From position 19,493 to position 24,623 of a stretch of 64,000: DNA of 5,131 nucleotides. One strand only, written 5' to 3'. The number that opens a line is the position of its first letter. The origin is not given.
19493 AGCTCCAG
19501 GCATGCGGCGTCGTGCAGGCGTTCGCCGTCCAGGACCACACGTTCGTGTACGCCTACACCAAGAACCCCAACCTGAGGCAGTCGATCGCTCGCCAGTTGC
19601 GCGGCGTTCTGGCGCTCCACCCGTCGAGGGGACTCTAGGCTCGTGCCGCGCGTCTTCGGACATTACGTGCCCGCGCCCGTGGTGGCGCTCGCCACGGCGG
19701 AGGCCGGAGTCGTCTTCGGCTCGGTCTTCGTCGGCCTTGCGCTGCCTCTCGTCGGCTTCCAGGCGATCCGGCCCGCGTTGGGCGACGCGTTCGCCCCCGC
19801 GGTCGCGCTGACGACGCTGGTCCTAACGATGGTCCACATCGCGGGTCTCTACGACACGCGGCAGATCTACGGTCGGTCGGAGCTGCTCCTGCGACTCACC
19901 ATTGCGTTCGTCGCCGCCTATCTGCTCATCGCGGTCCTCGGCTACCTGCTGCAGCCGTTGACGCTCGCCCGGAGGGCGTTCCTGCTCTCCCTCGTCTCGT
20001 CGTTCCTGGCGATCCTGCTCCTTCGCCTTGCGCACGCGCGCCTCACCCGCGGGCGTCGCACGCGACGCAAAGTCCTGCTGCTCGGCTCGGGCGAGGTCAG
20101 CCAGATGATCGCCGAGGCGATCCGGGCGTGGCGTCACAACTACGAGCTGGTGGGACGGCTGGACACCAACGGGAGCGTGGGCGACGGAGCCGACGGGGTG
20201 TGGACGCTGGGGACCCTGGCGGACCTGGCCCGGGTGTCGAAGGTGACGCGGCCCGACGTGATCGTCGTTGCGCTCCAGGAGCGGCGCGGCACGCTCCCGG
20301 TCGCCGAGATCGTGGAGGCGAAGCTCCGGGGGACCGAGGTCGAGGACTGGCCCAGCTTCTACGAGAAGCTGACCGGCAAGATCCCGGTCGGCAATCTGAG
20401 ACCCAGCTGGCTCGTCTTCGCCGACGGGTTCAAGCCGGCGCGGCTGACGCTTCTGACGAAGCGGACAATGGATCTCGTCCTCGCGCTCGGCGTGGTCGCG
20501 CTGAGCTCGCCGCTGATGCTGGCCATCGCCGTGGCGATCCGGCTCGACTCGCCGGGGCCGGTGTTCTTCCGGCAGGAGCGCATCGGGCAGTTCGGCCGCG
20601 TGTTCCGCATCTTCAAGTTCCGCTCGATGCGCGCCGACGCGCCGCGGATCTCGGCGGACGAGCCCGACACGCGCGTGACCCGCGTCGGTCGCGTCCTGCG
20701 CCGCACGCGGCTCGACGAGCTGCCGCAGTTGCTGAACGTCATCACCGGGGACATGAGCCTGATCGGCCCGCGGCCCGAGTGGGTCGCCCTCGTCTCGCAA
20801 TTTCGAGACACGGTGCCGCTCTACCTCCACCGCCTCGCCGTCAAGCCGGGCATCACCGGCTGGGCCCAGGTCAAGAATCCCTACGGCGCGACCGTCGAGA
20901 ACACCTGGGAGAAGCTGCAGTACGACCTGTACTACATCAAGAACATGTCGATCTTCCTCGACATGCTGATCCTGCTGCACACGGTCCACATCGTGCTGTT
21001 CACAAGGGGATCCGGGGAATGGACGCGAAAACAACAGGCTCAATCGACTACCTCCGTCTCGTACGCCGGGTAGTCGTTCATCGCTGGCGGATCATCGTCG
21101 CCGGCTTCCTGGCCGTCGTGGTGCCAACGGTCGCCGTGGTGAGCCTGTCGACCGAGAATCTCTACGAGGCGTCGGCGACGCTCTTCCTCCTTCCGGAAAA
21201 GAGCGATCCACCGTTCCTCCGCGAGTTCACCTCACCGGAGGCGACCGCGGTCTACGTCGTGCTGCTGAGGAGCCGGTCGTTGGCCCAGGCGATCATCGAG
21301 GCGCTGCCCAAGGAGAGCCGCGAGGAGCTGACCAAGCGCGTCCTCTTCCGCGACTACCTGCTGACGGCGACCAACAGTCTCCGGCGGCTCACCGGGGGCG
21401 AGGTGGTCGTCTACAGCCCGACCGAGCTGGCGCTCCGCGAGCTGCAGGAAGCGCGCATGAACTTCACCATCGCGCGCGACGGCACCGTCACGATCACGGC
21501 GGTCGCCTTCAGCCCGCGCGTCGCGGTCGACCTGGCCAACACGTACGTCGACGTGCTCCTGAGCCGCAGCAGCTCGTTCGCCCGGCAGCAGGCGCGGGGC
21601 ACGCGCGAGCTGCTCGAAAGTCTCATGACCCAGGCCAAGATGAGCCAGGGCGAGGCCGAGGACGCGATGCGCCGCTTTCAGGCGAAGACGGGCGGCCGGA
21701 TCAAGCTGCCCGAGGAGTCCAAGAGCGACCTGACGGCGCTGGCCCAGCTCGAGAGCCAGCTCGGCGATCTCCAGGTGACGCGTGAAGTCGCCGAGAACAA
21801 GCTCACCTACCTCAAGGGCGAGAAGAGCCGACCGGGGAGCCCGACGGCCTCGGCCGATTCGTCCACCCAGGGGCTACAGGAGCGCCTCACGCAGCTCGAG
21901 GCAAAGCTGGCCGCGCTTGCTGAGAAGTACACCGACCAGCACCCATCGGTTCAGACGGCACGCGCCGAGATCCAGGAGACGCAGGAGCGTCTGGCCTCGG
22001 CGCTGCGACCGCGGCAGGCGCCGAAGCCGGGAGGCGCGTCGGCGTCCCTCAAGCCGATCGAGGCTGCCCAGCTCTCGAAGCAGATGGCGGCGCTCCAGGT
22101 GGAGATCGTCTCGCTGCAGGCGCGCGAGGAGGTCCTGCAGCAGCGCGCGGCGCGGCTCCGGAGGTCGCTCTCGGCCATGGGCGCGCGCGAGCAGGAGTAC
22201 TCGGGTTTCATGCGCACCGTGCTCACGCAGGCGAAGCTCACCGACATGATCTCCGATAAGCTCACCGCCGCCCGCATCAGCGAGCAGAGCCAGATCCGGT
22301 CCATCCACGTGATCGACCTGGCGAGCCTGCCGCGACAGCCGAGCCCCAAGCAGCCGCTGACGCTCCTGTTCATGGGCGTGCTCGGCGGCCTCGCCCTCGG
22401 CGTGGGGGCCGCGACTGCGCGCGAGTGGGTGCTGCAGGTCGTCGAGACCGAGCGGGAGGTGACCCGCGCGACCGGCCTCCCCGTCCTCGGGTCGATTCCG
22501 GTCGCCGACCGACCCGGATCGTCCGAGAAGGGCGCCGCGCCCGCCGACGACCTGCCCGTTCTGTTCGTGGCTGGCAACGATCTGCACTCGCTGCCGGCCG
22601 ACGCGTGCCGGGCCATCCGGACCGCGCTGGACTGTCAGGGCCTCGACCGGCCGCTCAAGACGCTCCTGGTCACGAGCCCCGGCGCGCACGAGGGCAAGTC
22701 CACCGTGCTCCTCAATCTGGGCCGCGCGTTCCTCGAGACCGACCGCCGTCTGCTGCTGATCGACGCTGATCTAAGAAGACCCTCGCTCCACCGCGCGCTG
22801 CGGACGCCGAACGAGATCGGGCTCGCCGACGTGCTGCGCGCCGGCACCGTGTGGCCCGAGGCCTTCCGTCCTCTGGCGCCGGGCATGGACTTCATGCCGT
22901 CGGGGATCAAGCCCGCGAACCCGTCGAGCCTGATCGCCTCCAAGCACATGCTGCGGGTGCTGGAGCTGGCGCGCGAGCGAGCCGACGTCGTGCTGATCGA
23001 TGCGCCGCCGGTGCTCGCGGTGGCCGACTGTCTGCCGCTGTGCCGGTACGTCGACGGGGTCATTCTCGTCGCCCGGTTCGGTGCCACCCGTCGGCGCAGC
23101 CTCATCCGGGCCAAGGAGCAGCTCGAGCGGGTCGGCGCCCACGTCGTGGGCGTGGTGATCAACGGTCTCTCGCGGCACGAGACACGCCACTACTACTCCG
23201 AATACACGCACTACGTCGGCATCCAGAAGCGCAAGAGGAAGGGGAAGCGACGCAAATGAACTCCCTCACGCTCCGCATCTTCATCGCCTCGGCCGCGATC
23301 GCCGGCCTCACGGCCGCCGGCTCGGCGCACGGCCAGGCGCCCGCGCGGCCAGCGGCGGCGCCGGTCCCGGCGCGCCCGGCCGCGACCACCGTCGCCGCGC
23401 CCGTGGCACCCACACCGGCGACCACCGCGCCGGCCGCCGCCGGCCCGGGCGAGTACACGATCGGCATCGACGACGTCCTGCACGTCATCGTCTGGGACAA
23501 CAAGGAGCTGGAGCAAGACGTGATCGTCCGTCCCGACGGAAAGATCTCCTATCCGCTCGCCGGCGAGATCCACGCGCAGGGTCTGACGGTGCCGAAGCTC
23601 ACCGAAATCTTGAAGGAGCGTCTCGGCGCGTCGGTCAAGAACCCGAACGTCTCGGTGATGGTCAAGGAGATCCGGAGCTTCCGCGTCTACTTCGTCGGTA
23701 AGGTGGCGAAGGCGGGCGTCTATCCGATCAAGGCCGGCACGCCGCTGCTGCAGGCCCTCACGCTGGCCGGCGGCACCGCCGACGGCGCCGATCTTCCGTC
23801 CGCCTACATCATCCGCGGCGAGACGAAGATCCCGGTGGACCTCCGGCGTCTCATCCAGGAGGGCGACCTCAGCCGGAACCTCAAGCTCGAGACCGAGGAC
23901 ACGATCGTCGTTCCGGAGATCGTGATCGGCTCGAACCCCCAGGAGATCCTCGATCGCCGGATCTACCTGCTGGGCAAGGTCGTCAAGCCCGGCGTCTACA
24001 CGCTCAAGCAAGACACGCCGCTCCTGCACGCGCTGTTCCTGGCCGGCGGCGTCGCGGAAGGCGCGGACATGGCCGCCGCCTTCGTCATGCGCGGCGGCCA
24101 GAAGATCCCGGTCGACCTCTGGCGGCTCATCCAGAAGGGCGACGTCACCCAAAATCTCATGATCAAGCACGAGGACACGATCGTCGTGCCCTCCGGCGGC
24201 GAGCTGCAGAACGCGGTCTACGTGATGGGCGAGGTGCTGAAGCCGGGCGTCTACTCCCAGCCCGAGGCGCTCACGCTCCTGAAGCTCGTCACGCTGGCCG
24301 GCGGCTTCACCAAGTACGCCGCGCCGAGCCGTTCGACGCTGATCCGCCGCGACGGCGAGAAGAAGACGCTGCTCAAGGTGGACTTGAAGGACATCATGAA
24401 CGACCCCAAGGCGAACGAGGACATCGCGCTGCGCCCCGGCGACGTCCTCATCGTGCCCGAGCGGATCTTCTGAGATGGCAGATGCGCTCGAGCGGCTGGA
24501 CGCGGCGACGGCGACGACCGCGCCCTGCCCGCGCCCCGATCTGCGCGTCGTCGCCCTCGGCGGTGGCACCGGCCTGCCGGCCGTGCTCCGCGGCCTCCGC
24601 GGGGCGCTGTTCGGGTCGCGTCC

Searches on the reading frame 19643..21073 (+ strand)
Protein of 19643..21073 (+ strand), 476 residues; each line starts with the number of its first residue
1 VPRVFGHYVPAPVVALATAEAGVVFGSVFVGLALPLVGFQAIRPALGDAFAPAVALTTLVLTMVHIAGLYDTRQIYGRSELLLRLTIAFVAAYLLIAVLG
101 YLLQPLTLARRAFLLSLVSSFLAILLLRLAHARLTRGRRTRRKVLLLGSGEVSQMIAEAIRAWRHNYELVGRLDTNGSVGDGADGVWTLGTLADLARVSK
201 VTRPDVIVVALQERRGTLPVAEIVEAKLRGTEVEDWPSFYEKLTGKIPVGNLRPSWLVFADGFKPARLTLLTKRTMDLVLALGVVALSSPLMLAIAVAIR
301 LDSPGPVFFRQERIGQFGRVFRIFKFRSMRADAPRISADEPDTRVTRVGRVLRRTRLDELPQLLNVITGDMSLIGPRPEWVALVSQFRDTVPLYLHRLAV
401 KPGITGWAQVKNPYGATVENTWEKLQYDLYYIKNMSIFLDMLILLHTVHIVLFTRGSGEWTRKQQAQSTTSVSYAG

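Call 88: search_protein_families(library=pfam, proteins=[window:19643-21073:+], max_evalue=1e-8)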
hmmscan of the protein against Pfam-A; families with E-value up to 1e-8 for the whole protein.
window:19643-21073:+ (476 aa): 2 families
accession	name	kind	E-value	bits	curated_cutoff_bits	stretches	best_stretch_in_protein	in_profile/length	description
PF02397.22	Bac_transf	-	4.9e-64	215.6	27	1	273-452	1-178/179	Bacterial sugar transferase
PF13727.12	CoA_binding_3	-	5.7e-09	36.7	25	1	66-213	2-151/175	CoA-binding domain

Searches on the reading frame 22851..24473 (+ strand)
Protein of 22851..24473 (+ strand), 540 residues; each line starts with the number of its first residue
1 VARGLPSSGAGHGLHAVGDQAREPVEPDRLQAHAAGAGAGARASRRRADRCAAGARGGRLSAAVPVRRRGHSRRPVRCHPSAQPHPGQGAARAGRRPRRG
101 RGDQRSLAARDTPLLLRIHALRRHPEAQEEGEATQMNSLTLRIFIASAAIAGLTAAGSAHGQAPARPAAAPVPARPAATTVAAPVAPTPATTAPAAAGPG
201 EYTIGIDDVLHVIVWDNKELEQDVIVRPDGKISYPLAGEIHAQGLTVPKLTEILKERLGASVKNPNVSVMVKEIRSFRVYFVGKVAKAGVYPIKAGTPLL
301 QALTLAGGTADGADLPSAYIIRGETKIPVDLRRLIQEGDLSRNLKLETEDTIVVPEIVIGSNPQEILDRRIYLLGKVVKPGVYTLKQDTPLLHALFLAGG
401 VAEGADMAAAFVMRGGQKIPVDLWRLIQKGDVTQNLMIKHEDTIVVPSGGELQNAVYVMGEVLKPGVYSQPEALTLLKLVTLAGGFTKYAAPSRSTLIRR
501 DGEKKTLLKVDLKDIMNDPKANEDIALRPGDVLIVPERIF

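Call 88: search_protein_families(library=pfam, proteins=[window:22851-24473:+], max_evalue=1e-8)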
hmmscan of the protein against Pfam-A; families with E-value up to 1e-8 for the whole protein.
window:22851-24473:+ (540 aa): 3 families
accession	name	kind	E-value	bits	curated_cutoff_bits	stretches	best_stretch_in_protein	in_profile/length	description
PF22461.2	SLBB_2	-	6.3e-36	122.8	27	2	278-354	2-79/79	SLBB domain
PF10531.15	SLBB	-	4.3e-31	107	27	2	456-503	2-50/55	SLBB domain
PF02563.21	Poly_export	-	6.8e-23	81.1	28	1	199-271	4-76/77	Polysaccharide biosynthesis/export protein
